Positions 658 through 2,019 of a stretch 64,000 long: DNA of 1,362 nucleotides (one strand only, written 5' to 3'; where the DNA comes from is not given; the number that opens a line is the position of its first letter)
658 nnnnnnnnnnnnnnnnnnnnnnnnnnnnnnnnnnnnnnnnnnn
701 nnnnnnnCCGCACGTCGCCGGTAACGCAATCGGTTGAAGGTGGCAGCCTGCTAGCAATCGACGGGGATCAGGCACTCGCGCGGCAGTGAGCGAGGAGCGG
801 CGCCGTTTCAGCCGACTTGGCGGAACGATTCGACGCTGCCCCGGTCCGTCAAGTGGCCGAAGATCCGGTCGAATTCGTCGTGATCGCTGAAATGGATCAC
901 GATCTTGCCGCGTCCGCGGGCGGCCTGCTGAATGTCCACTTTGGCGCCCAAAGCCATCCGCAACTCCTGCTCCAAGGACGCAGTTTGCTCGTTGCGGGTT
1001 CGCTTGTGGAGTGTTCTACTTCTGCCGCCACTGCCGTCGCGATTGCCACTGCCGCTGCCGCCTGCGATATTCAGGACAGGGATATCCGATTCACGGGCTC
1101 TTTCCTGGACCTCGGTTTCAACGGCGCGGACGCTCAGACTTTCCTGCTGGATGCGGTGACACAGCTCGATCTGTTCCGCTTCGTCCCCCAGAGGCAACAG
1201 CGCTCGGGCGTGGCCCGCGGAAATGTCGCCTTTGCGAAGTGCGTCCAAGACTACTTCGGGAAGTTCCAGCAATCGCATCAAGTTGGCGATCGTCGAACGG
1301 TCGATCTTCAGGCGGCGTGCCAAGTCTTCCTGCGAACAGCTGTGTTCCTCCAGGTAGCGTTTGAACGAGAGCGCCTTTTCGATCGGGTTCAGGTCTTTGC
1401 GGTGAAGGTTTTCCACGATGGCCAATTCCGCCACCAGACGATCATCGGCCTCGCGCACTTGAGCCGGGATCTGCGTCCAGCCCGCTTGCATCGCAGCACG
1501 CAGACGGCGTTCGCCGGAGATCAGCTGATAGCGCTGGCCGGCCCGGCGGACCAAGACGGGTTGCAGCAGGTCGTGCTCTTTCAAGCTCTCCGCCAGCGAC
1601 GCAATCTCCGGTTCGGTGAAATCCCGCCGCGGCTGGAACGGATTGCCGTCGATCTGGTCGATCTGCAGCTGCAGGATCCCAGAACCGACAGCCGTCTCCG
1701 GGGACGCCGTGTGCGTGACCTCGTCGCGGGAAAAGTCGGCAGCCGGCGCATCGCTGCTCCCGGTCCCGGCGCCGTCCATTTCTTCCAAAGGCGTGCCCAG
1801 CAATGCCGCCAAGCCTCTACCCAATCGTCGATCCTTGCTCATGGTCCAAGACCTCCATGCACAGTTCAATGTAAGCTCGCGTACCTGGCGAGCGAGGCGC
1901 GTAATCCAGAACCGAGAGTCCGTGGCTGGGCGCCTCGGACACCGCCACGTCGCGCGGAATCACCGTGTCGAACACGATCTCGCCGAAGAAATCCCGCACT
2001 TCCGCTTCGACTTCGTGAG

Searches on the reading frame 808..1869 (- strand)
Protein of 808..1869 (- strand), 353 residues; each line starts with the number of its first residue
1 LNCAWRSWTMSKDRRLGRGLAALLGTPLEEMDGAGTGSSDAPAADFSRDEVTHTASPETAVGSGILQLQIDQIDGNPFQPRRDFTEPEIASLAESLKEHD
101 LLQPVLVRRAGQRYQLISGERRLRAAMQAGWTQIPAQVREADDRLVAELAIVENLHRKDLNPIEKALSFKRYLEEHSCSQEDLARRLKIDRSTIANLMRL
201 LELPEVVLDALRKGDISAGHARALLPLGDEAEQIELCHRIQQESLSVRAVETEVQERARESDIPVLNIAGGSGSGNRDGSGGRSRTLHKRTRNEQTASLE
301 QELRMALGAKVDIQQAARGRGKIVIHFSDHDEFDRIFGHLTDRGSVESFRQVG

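Call 89: search_protein_families(library=pfam, proteins=[window:808-1869:-], max_evalue=0.001)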
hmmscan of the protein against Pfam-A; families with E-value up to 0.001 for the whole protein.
window:808-1869:- (353 aa): 4 families
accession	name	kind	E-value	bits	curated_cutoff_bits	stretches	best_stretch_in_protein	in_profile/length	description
PF17762.8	HTH_ParB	-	6.5e-32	110.2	22.6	1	158-257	1-100/102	ParB HTH domain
PF02195.25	ParB_N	-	3e-28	98.1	26.3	1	66-156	4-95/95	ParB N-terminal domain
PF23552.2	ParB_C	-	5e-16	58.3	23.8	1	294-340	3-49/50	ParB dimerisation domain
PF01381.28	HTH_3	-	0.00058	20.3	23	0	170-197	2-29/55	Helix-turn-helix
